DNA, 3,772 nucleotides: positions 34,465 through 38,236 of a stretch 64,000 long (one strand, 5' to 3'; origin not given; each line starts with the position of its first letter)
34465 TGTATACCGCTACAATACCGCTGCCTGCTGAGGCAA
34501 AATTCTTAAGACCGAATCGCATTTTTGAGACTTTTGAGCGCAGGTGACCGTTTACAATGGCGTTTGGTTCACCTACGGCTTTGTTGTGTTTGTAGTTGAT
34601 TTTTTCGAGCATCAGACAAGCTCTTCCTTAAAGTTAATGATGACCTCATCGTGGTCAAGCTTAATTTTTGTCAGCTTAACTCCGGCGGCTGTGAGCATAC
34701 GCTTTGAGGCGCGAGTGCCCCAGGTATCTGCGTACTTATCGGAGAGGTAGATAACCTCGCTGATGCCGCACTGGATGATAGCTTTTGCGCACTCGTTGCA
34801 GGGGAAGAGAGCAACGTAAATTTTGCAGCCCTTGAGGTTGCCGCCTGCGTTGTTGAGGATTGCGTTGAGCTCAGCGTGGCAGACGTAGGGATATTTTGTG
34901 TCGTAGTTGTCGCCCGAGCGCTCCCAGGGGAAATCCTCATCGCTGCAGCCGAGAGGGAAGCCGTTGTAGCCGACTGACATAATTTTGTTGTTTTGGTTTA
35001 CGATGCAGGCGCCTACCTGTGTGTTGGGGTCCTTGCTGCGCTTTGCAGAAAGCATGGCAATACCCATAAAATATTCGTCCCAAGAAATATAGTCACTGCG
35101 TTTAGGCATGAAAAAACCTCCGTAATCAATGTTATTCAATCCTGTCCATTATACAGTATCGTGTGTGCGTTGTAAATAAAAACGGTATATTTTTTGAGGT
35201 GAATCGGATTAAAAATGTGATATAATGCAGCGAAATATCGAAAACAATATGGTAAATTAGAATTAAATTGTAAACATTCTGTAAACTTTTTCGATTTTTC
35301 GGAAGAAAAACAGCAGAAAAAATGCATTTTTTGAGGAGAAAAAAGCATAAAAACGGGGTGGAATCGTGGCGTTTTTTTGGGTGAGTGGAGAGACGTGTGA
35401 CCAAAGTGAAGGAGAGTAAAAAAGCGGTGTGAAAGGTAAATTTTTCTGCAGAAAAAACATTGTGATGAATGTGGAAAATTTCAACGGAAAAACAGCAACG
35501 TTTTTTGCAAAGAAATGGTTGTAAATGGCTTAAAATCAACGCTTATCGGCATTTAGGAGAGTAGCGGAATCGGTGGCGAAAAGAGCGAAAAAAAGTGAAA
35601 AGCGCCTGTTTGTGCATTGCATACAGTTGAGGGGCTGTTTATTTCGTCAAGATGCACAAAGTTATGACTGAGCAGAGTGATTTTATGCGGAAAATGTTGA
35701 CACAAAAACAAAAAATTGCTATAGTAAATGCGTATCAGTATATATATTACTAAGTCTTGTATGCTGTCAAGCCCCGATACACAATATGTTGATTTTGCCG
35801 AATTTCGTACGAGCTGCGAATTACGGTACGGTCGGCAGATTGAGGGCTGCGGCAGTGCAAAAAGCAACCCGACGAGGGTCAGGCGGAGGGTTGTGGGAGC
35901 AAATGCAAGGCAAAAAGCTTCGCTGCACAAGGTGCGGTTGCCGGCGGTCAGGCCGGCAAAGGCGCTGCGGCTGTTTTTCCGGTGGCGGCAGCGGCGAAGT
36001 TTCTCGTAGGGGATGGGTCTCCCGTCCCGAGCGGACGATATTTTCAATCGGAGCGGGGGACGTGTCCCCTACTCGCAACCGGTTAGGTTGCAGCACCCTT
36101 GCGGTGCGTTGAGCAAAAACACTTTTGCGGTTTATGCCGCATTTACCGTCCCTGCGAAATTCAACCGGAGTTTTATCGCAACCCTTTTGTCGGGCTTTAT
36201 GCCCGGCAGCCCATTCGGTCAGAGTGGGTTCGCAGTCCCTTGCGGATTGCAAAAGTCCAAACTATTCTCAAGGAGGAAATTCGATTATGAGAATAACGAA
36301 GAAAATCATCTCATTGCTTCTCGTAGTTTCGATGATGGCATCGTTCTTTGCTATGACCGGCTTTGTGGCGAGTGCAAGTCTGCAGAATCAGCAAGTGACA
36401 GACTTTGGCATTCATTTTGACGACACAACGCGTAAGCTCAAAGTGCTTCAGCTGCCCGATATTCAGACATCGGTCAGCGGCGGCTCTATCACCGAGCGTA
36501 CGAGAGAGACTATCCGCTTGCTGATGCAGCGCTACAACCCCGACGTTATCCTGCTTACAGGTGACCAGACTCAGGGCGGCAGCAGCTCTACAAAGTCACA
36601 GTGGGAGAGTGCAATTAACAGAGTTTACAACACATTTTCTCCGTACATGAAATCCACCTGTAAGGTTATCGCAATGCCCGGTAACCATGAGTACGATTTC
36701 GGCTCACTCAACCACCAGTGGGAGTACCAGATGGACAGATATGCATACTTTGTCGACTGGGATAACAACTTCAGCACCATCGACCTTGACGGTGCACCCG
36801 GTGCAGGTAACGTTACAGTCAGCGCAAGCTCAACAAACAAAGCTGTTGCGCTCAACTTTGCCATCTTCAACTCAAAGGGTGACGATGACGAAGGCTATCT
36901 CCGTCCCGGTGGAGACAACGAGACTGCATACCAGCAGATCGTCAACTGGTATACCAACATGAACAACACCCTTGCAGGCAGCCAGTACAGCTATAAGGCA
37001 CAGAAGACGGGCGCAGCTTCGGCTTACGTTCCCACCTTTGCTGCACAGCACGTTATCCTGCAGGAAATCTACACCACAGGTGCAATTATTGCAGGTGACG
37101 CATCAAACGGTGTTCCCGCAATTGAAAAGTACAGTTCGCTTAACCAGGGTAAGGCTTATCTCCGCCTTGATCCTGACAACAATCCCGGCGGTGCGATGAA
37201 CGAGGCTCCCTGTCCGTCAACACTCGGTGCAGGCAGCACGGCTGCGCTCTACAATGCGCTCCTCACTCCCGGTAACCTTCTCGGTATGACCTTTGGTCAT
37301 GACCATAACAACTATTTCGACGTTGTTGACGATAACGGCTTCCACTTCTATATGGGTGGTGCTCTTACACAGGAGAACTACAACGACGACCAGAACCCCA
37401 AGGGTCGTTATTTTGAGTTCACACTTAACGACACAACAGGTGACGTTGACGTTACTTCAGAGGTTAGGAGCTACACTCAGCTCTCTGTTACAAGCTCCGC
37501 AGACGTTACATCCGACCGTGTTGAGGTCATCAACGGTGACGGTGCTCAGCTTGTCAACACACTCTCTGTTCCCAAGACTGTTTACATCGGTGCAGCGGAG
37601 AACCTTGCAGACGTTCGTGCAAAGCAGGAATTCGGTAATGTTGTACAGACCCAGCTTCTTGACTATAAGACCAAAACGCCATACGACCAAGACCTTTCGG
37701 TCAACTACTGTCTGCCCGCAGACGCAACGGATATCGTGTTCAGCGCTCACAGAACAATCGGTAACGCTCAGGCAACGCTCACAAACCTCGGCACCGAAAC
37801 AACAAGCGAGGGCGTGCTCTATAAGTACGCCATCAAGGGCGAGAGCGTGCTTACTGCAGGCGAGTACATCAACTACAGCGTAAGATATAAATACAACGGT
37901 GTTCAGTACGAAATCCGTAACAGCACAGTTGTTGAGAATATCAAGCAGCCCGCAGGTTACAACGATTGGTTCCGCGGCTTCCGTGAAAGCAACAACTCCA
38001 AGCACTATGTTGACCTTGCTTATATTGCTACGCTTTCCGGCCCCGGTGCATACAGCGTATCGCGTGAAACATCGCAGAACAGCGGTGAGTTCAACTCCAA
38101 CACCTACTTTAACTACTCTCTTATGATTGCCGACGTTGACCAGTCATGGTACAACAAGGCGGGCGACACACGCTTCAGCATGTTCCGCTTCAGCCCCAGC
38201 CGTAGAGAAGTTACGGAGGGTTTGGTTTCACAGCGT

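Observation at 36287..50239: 13.95-kb single gene for a 4650-aa secreted protein with an N-terminal metallophosphoesterase head and no recognisable wall anchor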

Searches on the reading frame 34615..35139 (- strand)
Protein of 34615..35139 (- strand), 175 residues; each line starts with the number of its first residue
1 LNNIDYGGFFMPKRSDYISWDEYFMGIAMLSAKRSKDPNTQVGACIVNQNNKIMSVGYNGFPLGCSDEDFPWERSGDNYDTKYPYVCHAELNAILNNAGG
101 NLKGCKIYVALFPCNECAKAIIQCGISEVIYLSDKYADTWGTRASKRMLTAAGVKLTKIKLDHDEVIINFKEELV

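Call 24: search_protein_families(library=pfam, max_evalue=0.001, proteins=[window:34615-35139:-])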
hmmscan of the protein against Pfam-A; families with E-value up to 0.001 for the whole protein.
window:34615-35139:- (175 aa): 2 families
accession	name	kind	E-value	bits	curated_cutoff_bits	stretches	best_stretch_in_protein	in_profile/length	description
PF00383.29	dCMP_cyt_deam_1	-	3.6e-27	94.7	25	1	19-132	2-101/102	Cytidine and deoxycytidylate deaminase zinc-binding region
PF14437.12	MafB19-deam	-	7.1e-14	52.3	27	1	19-134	2-102/142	MafB19-like deaminase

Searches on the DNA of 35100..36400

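Call 11: search_rna_families(source=window, start=35100, end=36400, threshold=evalue, max_evalue=5)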
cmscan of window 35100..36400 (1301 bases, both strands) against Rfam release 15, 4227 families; matches with E-value up to 5: 3.
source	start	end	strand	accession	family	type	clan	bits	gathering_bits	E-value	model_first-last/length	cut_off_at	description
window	36287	36314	+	RF00204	snoR12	Gene; snRNA; snoRNA; CD-box;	-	20.2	39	0.99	1-83/83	no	Small nucleolar RNA R12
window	35449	35506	+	RF02427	SpF10_sRNA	Gene; sRNA;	-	17.4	60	4.2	1-57/57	no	Streptococcus sRNA SpF10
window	36185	36208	+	RF02784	SorX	Gene; sRNA;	-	15.9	46.6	0.97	44-67/73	no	Singlet oxygen resistance RNA X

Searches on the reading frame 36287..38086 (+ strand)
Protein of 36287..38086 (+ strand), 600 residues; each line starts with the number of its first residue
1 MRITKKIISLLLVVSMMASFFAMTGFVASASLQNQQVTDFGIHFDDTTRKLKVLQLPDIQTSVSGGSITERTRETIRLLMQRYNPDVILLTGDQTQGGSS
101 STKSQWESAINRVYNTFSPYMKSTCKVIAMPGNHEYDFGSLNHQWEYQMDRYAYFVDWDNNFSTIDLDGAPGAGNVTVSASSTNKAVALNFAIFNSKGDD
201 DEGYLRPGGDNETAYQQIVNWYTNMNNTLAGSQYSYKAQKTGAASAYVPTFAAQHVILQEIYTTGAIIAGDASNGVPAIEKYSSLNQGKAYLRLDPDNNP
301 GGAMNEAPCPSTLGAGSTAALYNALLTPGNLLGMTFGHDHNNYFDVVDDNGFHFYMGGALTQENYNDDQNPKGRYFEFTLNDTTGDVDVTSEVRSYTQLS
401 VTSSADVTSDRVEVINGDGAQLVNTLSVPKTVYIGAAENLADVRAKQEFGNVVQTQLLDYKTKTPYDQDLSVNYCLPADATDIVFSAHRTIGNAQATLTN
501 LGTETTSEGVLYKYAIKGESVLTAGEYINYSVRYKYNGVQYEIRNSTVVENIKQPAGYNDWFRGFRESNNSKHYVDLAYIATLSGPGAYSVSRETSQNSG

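Call 6: search_protein_families(library=pfam, max_evalue=0.1, proteins=[window:36287-38086:+])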
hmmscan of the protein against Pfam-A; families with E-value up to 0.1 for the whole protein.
window:36287-38086:+ (600 aa): 1 family
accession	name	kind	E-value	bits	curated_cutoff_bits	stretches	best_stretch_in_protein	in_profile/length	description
PF00149.33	Metallophos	-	4.9e-11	43.8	21.5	1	52-169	2-107/191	Calcineurin-like phosphoesterase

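Call 7: search_protein_families(library=ncbifam, max_evalue=0.1, proteins=[window:36287-38086:+])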
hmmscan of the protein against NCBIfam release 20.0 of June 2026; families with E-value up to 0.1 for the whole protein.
window:36287-38086:+ (600 aa): 3 families
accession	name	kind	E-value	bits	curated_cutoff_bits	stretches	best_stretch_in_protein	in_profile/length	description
NF053861.1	DS8_antiphage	equivalog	6.8e-06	24.1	790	1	76-141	25-90/994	anti-phage protein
NF053862.1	DS9_1_antiphage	equivalog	0.01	14.7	420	1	62-140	220-293/486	anti-phage phosphoesterase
NF008460.0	PRK11340.1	equivalog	0.018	14.5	188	1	38-139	36-127/271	phosphodiesterase YaeI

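Call 14: find_homologous_proteins(query=window:36287-37786:+, max_evalue=0.001)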
Query window:36287-37786:+ (500 aa): 4 proteins with E <= 0.001 among 8000 candidates.
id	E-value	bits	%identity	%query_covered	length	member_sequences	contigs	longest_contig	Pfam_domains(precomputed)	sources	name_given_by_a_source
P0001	1.4e-195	669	63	96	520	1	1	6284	PF00149.34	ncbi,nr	ncbi:MAG: metallophosphoesterase, partial [Clostridia bacterium]|nr:metallophosphoesterase [Clostrid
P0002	1.9e-14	72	29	68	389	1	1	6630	PF00149.34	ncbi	-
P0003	2.7e-13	68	29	74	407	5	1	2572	PF00149.34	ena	-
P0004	1.3e-5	43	26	59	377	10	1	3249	PF00149.34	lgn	-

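Call 15: find_encoding_contigs(protein=P0001, flank=10000)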
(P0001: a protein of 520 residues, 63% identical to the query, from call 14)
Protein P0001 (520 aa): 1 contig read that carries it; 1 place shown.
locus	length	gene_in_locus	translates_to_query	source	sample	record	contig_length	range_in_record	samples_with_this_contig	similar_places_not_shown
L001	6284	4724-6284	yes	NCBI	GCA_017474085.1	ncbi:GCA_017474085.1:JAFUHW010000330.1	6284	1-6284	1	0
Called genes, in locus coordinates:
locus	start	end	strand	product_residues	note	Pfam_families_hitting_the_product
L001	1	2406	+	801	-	PF00512:HisKA, PF02518:HATPase_c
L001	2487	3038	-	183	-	-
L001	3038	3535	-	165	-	PF00383:dCMP_cyt_deam_1, PF14437:MafB19-deam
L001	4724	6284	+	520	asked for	PF00149:Metallophos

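Call 27: find_related_loci(query=A1, collection=genome_contigs, flank=10000)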
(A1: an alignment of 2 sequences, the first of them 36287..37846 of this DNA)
Query A1 (520 aa) in genome_contigs; peptide patterns used: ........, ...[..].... (x = any residue, [..] = any of these).
195 stretches matched a pattern; 10 encode a relative of the query (tblastn E <= 1e-3); 10 distinct loci.
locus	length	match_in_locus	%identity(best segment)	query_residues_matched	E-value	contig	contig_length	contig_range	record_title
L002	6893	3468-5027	89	1-520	0e+0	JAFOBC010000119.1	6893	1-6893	MAG: Clostridia bacterium isolate RGIG306 Dairy_cattle_Colon-1__c239889, whole genome shotgun sequence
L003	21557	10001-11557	86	1-520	0e+0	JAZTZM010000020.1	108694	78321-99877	MAG: Acutalibacteraceae bacterium isolate T1900045324_YK20190013.MAGScoT_cleanbin_000005 SGB_6409_k141_1275482, whole ge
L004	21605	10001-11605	78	1-520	0e+0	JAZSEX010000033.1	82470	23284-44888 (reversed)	MAG: Acutalibacteraceae bacterium isolate T1900044587_TS20190053.MAGScoT_cleanbin_000010 SGB_603_k141_1387573, whole gen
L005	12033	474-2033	81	1-520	0e+0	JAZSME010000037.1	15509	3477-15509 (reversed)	MAG: Ruminococcus sp. isolate T1900044555_TS20190021.MAGScoT_cleanbin_000049 SGB_293_k141_2132039, whole genome shotgun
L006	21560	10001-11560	75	1-520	0e+0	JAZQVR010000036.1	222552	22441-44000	MAG: Acutalibacteraceae bacterium isolate T1900045168_TC20190162.MAGScoT_cleanbin_000004 SGB_5173_k141_853306, whole gen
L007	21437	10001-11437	63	1-480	0e+0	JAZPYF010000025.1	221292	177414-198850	MAG: Acutalibacteraceae bacterium isolate T1900044648_TS20190114.MAGScoT_cleanbin_000010 SGB_1393_k141_479689, whole gen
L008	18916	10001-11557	87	1-520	0e+0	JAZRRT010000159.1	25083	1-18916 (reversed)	MAG: Acutalibacteraceae bacterium isolate T1900045352_YK20190042.MAGScoT_cleanbin_000053 SGB_6763_k141_2116091, whole ge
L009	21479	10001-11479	56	1-488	5e-179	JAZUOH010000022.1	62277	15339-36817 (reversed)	MAG: Acutalibacteraceae bacterium isolate T1900044876_TS20190342.MAGScoT_cleanbin_000004 SGB_3185_k141_380596, whole gen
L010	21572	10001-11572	79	1-520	0e+0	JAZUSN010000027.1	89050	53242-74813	MAG: Acutalibacteraceae bacterium isolate T1900044845_TS20190311.MAGScoT_cleanbin_000010 SGB_2970_k141_1923231, whole ge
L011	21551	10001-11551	61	1-516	0e+0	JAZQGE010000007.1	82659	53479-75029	MAG: Acutalibacteraceae bacterium isolate T1900044631_TS20190097.MAGScoT_cleanbin_000020 SGB_1038_k141_2380862, whole ge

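Call 43: search_protein_families(library=pfam, max_evalue=0.01, proteins=[L009:10001-21478:+, L011:10001-21550:+])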
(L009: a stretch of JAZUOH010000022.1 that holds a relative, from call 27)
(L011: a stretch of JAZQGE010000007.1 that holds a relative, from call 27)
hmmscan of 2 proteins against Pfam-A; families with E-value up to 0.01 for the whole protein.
L009:10001-21478:+ (3826 aa): 1 family
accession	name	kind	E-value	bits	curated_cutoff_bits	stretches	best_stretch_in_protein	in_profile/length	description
PF00149.33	Metallophos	-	5e-09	37.3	21.5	1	51-188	1-116/191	Calcineurin-like phosphoesterase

L011:10001-21550:+ (3850 aa): 2 families
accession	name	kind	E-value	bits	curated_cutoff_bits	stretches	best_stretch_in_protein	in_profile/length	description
PF00149.33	Metallophos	-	1e-10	42.8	21.5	1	51-171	1-108/191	Calcineurin-like phosphoesterase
PF07554.19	FIVAR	-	0.0065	17.5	29.2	1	857-907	17-70/71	FIVAR domain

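Call 96: search_protein_families(library=ncbifam, max_evalue=0.001, proteins=[P0002])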
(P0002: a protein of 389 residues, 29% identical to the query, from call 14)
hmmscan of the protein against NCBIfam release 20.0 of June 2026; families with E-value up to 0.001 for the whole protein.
P0002 (389 aa): 0 families
